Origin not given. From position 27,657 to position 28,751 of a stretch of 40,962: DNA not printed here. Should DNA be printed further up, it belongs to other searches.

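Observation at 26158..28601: T7-type RNA polymerase encoded as two translationally coupled ORFs split at an ATGA junction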

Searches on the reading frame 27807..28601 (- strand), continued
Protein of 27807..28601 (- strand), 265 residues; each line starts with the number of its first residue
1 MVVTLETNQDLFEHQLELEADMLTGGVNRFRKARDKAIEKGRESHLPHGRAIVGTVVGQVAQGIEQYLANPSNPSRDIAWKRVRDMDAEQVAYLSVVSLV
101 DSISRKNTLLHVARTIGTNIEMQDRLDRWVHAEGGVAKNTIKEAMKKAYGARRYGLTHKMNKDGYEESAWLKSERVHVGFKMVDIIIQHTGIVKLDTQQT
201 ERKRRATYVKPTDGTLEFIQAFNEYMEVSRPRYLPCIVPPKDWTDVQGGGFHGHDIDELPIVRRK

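Call 55: search_protein_families(library=pfam, proteins=[L088:1703-2119:+, L088:2140-3882:+, L089:930-2687:+, L088:867-1706:+], max_evalue=0.01)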
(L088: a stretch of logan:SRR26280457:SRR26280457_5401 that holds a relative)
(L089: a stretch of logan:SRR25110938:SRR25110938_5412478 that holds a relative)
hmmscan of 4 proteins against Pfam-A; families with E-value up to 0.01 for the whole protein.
L088:1703-2119:+ (138 aa): 1 family
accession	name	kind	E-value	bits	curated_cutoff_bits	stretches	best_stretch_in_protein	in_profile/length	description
PF05869.16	Dam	-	2e-15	57.3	28.1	1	9-138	9-144/169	DNA N-6-adenine-methyltransferase (Dam)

L088:2140-3882:+ (580 aa): 1 family
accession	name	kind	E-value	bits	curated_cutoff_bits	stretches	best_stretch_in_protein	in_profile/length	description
PF00940.24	RNA_pol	-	2.1e-89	300.8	22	1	169-546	6-370/448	DNA-dependent RNA polymerase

L089:930-2687:+ (585 aa): 1 family
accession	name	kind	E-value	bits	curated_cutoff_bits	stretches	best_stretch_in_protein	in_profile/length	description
PF00940.24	RNA_pol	-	2.7e-92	310.4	22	2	166-549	5-368/448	DNA-dependent RNA polymerase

L088:867-1706:+ (279 aa): 1 family
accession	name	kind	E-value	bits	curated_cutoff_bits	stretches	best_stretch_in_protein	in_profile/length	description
PF14700.11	RPOL_N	-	6.6e-11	42.6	30.1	1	28-266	2-298/334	DNA-directed RNA polymerase N-terminal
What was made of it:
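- The inserted gene in L088 is a Dam-like methyltransferase, not a homing endonuclease or an intein (call 55).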

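Call 66: find_encoding_contigs(protein=P0152, flank=3000, max_places=4)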
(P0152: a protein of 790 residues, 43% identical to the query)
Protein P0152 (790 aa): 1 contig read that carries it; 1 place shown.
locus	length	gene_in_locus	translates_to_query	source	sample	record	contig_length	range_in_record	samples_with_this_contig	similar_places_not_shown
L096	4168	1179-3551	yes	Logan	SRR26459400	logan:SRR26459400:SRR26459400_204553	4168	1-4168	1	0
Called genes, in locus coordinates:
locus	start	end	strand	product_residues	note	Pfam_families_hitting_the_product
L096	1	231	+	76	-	?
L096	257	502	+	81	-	-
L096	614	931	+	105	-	-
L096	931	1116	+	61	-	-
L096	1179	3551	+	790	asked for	PF14700:RPOL_N, PF00940:RNA_pol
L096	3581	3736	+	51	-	-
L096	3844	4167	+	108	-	?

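Call 67: find_encoding_contigs(protein=P0153, flank=3000, max_places=3)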
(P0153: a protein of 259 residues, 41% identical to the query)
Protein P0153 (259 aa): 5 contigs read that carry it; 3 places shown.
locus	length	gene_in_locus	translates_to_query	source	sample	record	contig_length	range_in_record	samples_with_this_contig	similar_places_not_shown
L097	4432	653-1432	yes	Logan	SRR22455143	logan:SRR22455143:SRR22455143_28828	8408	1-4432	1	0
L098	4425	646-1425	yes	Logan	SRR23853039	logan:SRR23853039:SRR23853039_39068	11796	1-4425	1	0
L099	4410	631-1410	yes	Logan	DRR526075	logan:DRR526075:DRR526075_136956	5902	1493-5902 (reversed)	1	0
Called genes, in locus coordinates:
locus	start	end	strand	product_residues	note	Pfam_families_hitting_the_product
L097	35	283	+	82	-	-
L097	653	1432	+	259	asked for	PF14700:RPOL_N (weak)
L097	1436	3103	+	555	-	PF00940:RNA_pol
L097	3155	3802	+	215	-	PF21265:SBB_T7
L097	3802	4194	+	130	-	PF05367:Phage_endo_I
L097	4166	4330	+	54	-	-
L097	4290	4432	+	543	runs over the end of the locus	PF21268:Helic-prim_T7_N, PF01751:Toprim (weak), PF13155:Toprim_2, PF13362:Toprim_3 (faint), PF13662:Toprim_4 (weak), PF03796:DnaB_C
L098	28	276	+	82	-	-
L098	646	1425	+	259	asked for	PF14700:RPOL_N (weak)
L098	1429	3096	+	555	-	PF00940:RNA_pol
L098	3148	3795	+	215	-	PF21265:SBB_T7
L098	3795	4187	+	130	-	PF05367:Phage_endo_I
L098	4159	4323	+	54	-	-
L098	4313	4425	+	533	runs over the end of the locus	PF21268:Helic-prim_T7_N, PF01751:Toprim (weak), PF13155:Toprim_2, PF13662:Toprim_4 (weak), PF03796:DnaB_C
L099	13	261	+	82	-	-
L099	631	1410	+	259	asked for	PF14700:RPOL_N (weak)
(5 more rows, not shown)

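Call 68: predict_structure(alignment_id=A2)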
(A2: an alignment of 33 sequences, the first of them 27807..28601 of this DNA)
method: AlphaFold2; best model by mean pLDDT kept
length: 265 residues; sequences in the alignment: 33
mean_pLDDT: 80.7   pTM: 0.72
mean pLDDT of the five models: 80.7, 80.1, 78.6, 78.4, 76.4
residues with pLDDT >= 90: 116; 70-90: 93; 50-70: 21; < 50: 35
segments of 3 or more residues with pLDDT < 50: 1-6, 233-239, 245-265
pLDDT, mean of each block of 10 residues (from residue 1): 45 68 76 86 87 91 95 89 94 95 91 95 92 91 83 84 89 95 95 88 85 91 77 49 46 42 37
secondary structure, 60 per line:
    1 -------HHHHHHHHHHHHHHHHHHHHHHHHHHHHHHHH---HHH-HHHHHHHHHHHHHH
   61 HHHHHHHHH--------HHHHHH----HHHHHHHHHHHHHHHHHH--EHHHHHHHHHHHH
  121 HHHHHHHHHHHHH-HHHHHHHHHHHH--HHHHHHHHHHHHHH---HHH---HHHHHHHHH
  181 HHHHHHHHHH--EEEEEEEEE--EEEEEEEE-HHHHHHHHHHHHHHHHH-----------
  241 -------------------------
elements in order: H8-39 H47-69 H78-83 H88-105 H109-133 H135-146 H149-162 H172-190 E193-201 E204-211 H213-229
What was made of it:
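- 27969..28025 (-): Predicted beta-hairpin of the N-subunit (residues 193-211), aligned to the region of the T7 intercalating hairpin (T7 ~227-245). DSSP strands E193-201 and E204-211 in the AF2 model (call 68).
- The N core is an autonomous fold with a flexible conserved tail (call 68).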

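Call 71: fold_search(model_id=the predicted structure, library=pdb)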
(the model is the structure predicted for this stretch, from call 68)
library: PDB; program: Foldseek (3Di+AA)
matches with E <= 10: 391; with E <= 0.001: 25
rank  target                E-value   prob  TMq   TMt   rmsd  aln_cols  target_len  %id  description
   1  8dh0_B                4.3e-10  1.00  0.74  0.25   3.8       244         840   22  T7 RNA polymerase elongation complex with unnatural base dDs (released 2023-02-01)
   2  8dh1_B                1.5e-09  1.00  0.75  0.25   3.7       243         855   22  T7 RNA polymerase elongation complex with unnatural base dDs-PaTP pair (released 2023-02-01)
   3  1msw_D                2.5e-09  1.00  0.74  0.24   3.4       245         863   22  Structural basis for the transition from initiation to elongation transcription in T7 RNA polymerase (released 2002-11-15)
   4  8dh5_B                3.8e-09  1.00  0.75  0.25   3.7       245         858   22  T7 RNA polymerase elongation complex with unnatural base dPa-ATP mismatch (released 2023-02-01)
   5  8dh2_B                9.8e-09  1.00  0.74  0.25   5.3       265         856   22  T7 RNA polymerase elongation complex with unnatural base dDs-ATP mismatch (released 2023-02-01)
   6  1h38_A                1.3e-08  1.00  0.76  0.25   3.2       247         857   23  Structure of a T7 RNA polymerase elongation complex at 2.9A resolution (released 2002-11-20)
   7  8dh3_I                3.8e-08  1.00  0.75  0.26   3.6       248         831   22  T7 RNA polymerase elongation complex with unnatural base dPa (released 2023-02-01)
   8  8dh1_I                5.2e-08  1.00  0.71  0.24   3.4       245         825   22  T7 RNA polymerase elongation complex with unnatural base dDs-PaTP pair (released 2023-02-01)
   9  8dh4_M                8.1e-08  1.00  0.71  0.25   4.2       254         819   21  T7 RNA polymerase elongation complex with unnatural base dPa-DsTP pair (released 2023-02-01)
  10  8dh5_I                1.0e-07  1.00  0.73  0.25   3.6       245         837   22  T7 RNA polymerase elongation complex with unnatural base dPa-ATP mismatch (released 2023-02-01)
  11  1s76_D                3.5e-07  1.00  0.71  0.25   5.6       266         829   22  T7 RNA polymerase alpha beta methylene ATP elongation complex (released 2004-03-23)
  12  8dh2_E                6.7e-07  1.00  0.71  0.24   3.7       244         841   23  T7 RNA polymerase elongation complex with unnatural base dDs-ATP mismatch (released 2023-02-01)
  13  1s77_D                7.4e-07  1.00  0.70  0.25   6.1       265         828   23  T7 RNAP product pyrophosphate elongation complex (released 2004-03-23)
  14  8dh3_E                2.9e-06  1.00  0.72  0.25   3.9       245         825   20  T7 RNA polymerase elongation complex with unnatural base dPa (released 2023-02-01)
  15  8dh2_I                4.6e-06  1.00  0.71  0.24   3.9       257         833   21  T7 RNA polymerase elongation complex with unnatural base dDs-ATP mismatch (released 2023-02-01)
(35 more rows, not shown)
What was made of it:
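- On T7-like single-subunit RNA polymerase family (Pfam RPOL_N + RNA_pol): Foldseek TMq 0.74-0.76 to T7 RNAP chains, call 71.
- Closest known: Bacteriophage N4 RNAPII. Different: Here the N-terminal domain is full-size (TM 0.75 to T7, call 71).
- The N model matches the T7 N-terminal domain at TM 0.75 (call 71). In T7 the N-terminal domain refolds massively at promoter escape (own knowledge; 1MSW/1H38 versus 1CEZ appear as distinct conformers in call 71).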

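Call 81: search_dna_similar(query=L089:65-868:+, collection=phages, mode=protein, max_rows=15)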
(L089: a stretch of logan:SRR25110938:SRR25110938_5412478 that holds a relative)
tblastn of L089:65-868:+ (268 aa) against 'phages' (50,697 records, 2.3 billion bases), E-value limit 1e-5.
Records with a match: 1229; places in all: 1230; records where one place covers at least 80% of the query: 888.
Best place of each record, by identity: <60% 1229.
By first word of the organism name: Klebsiella 343; Escherichia 302; Pseudomonas 99; Yersinia 78; Salmonella 63; Vibrio 34; Pelagibacter 32; Ralstonia 28; Rhizobium 27; Pectobacterium 20; and 45 more.
By host as written in the record: - 237; Klebsiella pneumoniae 173; Escherichia coli 104; Yersinia pestis 38; Vibrio cholerae 22; Klebsiella pneumoniae 135080 19; Prochlorococcus sp. MED4 16; Ralstonia solanacearum 14; and 299 more.
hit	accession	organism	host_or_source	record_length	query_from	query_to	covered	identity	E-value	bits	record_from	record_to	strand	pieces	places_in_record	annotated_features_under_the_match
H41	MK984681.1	Bordetella phage vB_BbrP_BB8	Bordetella bronchiseptica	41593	1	266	99%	28.8%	2e-25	110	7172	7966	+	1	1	RNA polymerase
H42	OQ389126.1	Ralstonia phage BOESR1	Ralstonia pseudosolanacearum (NCPPB ...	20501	6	266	97%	29.0%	7e-27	114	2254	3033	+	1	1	RNA polymerase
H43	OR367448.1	Ralstonia phage BOESR1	Ralstonia pseudosolanacearum (NCPPB ...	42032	6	266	97%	29.0%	7e-27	114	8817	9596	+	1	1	RNA polymerase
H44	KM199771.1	Mesorhizobium phage vB_MloP_Lo5R7ANS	Mesorhizobium loti R7ANS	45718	4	266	98%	28.4%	2e-17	87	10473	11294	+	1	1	DNA-directed RNA polymerase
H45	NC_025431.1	Mesorhizobium phage vB_MloP_Lo5R7ANS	Mesorhizobium loti R7ANS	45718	4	266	98%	28.4%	2e-17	87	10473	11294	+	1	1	RNA polymerase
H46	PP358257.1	Ralstonia phage PY065YO380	Ralstonia solanacearum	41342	8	266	97%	27.0%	3e-24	107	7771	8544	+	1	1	T7 RNA polymerase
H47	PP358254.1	Ralstonia phage PY04L1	Ralstonia solanacearum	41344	8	266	97%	27.0%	3e-24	107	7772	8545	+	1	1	T7 RNA polymerase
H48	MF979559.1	Ralstonia phage DU_RP_I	Ralstonia solanacearum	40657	8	266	97%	26.6%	1e-23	105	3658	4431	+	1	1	RNA polymerase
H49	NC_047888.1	Ralstonia phage DU_RP_I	Ralstonia solanacearum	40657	8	266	97%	26.6%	1e-23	105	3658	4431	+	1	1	RNA polymerase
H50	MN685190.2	Ralstonia phage vRsoP-WM2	environmental water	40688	8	266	97%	26.6%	2e-23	104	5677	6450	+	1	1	DNA-directed RNA polymerase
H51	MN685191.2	Ralstonia phage vRsoP-WR2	environmental water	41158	8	266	97%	26.6%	2e-23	104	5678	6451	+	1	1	DNA-directed RNA polymerase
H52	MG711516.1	Ralstonia phage RsoP1EGY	Ralstonia solanacearum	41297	8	266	97%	26.6%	2e-23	104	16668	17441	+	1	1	DNA-dependent RNA polymerase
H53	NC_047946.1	Ralstonia phage RsoP1EGY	Ralstonia solanacearum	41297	8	266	97%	26.6%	2e-23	104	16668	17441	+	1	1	RNA polymerase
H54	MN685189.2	Ralstonia phage vRsoP-WF2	environmental water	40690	8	266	97%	26.6%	2e-23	104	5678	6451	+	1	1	DNA-directed RNA polymerase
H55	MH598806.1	Pelagibacter phage HTVC119P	Candidatus Pelagibacter sp. HTCC7211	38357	10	267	96%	26.6%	3e-12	72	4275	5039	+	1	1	RNA polymerase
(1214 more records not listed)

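Call 82: search_dna_similar(query=L097:653-1429:+, collection=phages, mode=protein, max_rows=15)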
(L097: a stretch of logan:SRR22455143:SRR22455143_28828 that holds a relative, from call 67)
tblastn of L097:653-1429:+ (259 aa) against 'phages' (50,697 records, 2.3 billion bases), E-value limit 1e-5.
Records with a match: 1809; places in all: 1810; records where one place covers at least 80% of the query: 1401.
Best place of each record, by identity: <60% 1809.
By first word of the organism name: Klebsiella 469; Escherichia 335; Pseudomonas 204; Salmonella 107; Yersinia 86; Vibrio 78; Ralstonia 40; Pelagibacter 32; Rhizobium 28; Stenotrophomonas 28; and 60 more.
By host as written in the record: - 303; Klebsiella pneumoniae 233; Escherichia coli 117; Pseudomonas putida KT2440 and Paw85 53; Yersinia pestis 38; Klebsiella pneumoniae 135080 30; Salmonella enterica subsp. enterica serovar Typhi 30; Vibrio cholerae 23; and 444 more.
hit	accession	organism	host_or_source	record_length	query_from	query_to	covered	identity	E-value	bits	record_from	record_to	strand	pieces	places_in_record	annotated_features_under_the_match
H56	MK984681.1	Bordetella phage vB_BbrP_BB8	Bordetella bronchiseptica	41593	7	258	97%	31.4%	3e-31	127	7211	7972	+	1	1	RNA polymerase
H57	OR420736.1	Pelagibacter phage HTVC304P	Candidatus Pelagibacter sp.FZCC0233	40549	1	259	100%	30.3%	6e-29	120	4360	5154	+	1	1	RNA polymerase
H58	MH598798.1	Pelagibacter phage HTVC022P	Candidatus Pelagibacter ubique HTCC1062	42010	1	259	100%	30.3%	3e-28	118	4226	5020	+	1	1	RNA polymerase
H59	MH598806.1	Pelagibacter phage HTVC119P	Candidatus Pelagibacter sp. HTCC7211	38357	4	255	97%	30.9%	3e-29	121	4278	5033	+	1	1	RNA polymerase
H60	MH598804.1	Pelagibacter phage HTVC105P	Candidatus Pelagibacter sp. HTCC7211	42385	1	259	100%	30.0%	3e-29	121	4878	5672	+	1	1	RNA polymerase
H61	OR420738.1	Pelagibacter phage HTVC131P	Candidatus Pelagibacter sp. HTCC7211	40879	1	259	100%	30.0%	3e-28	118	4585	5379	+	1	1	RNA polymerase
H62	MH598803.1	Pelagibacter phage HTVC121P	Candidatus Pelagibacter sp. HTCC7211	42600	1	259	100%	29.6%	1e-27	117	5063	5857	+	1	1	RNA polymerase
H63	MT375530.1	Pelagibacter phage Ran EXVC014P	Candidatus Pelagibacter sp H2P3alpha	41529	1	259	100%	29.6%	1e-27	116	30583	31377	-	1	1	RNA polymerase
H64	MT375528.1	Pelagibacter phage Jormungand EXVC012P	Candidatus Pelagibacter sp H2P3alpha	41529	1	259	100%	29.6%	2e-27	116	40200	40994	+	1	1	RNA polymerase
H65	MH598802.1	Pelagibacter phage HTVC201P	Candidatus Pelagibacter sp. FZCC0015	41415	1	259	100%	29.6%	6e-27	114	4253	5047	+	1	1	RNA polymerase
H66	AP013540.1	uncultured phage_MedDCM-OCT-S28-C10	metagenomic fosmid library constructed ...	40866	3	255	98%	30.2%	7e-26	111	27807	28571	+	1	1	RNA polymerase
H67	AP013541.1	uncultured phage_MedDCM-OCT-S42-C7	metagenomic fosmid library constructed ...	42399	3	258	99%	29.8%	3e-33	133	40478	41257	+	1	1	none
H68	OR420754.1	Pelagibacter phage HTVC142P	Candidatus Pelagibacter sp. HTCC7211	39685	1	255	98%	29.5%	6e-28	117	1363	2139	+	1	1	RNA polymerase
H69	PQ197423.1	Raoultella phage vB_Ro_P3a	Raoultella ornithinolytica P3a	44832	7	249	94%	30.9%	1e-24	107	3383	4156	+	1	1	N4-like RNA polymerase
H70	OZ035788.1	Vectrevirus T147P1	-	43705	7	249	94%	30.9%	2e-24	107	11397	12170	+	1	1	record has no annotation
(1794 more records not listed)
